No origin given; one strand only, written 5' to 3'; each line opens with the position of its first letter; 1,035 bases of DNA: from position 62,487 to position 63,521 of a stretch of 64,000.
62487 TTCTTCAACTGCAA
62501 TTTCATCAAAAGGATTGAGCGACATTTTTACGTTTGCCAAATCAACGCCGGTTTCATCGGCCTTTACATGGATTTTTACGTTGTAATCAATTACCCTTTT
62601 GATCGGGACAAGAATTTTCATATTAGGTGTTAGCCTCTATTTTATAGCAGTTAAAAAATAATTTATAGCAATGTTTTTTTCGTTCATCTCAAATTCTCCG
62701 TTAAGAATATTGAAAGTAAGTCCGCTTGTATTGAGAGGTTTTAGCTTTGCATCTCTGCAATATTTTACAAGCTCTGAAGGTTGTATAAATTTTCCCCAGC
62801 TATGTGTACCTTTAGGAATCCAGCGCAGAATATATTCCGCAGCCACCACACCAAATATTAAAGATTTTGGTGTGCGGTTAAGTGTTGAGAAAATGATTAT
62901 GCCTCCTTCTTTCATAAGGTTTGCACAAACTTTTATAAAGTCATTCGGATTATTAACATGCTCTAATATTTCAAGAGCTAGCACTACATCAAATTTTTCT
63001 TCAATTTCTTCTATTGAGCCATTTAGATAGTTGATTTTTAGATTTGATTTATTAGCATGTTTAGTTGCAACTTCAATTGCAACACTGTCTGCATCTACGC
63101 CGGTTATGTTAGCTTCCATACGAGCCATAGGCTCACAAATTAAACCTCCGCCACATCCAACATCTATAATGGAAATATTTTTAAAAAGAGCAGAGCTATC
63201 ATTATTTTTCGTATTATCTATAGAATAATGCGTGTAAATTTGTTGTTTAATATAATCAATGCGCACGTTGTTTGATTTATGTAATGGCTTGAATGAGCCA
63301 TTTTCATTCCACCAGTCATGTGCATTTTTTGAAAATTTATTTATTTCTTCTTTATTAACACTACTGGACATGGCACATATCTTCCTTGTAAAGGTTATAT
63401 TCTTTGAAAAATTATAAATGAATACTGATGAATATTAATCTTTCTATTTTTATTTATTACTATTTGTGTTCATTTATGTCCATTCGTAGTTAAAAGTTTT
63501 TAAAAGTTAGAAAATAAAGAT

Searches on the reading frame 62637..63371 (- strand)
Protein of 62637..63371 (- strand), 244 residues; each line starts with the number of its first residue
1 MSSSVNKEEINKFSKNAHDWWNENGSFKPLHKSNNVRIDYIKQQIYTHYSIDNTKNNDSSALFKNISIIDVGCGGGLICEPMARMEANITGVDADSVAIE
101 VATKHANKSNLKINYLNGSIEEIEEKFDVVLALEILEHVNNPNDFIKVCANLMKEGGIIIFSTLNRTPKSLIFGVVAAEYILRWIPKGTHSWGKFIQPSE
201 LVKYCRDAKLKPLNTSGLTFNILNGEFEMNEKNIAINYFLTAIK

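Call 71: find_encoding_contigs(protein=window:62637-63371:-, flank=10000, max_places=2)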
Protein window:62637-63371:- (244 aa): 7 contigs read that carry it; 2 places shown.
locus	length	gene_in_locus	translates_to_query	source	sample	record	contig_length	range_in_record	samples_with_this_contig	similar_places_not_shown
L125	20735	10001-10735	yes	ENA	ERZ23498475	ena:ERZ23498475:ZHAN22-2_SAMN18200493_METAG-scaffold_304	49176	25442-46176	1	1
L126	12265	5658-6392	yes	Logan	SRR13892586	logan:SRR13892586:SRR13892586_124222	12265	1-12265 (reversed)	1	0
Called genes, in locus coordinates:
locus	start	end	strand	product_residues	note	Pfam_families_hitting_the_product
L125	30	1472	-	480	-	PF01225:Mur_ligase, PF08245:Mur_ligase_M, PF02875:Mur_ligase_C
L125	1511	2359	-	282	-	-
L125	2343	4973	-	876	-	PF02861:Clp_N, PF23569:NBD_SMAX1 (weak), PF00004:AAA, PF17871:AAA_lid_9, PF07724:AAA_2, PF00004:AAA (weak), PF07728:AAA_5, PF10431:ClpB_D2-small, +6 more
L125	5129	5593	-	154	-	PF13763:DUF4167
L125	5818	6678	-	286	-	PF17827:PrmC_N, PF05175:MTS, PF06325:PrmA, PF07669:Eco57I (weak), PF13489:Methyltransf_23 (faint), PF13847:Methyltransf_31, PF08242:Methyltransf_12 (faint), PF13649:Methyltransf_25 (weak)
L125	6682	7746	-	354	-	PF03462:PCRF, PF00472:RF-1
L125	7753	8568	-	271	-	PF13413:HTH_25, PF13464:RodZ_C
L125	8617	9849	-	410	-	PF00696:AA_kinase, PF01842:ACT, PF22468:ACT_9, PF13840:ACT_7, PF22468:ACT_9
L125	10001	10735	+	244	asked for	PF05175:MTS, PF13489:Methyltransf_23, PF06325:PrmA, PF02353:CMAS, PF08241:Methyltransf_11, PF08242:Methyltransf_12, PF13649:Methyltransf_25, PF13847:Methyltransf_31, +1 more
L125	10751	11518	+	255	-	PF01012:ETF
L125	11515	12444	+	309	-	PF01012:ETF, PF00766:ETF_alpha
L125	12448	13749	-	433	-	-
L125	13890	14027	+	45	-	-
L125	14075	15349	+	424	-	PF00278:Orn_DAP_Arg_deC, PF02784:Orn_Arg_deC_N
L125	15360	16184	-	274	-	PF13717:Zn_ribbon_4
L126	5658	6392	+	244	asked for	PF05175:MTS, PF13489:Methyltransf_23, PF06325:PrmA, PF02353:CMAS, PF08241:Methyltransf_11, PF08242:Methyltransf_12, PF13649:Methyltransf_25, PF13847:Methyltransf_31, +1 more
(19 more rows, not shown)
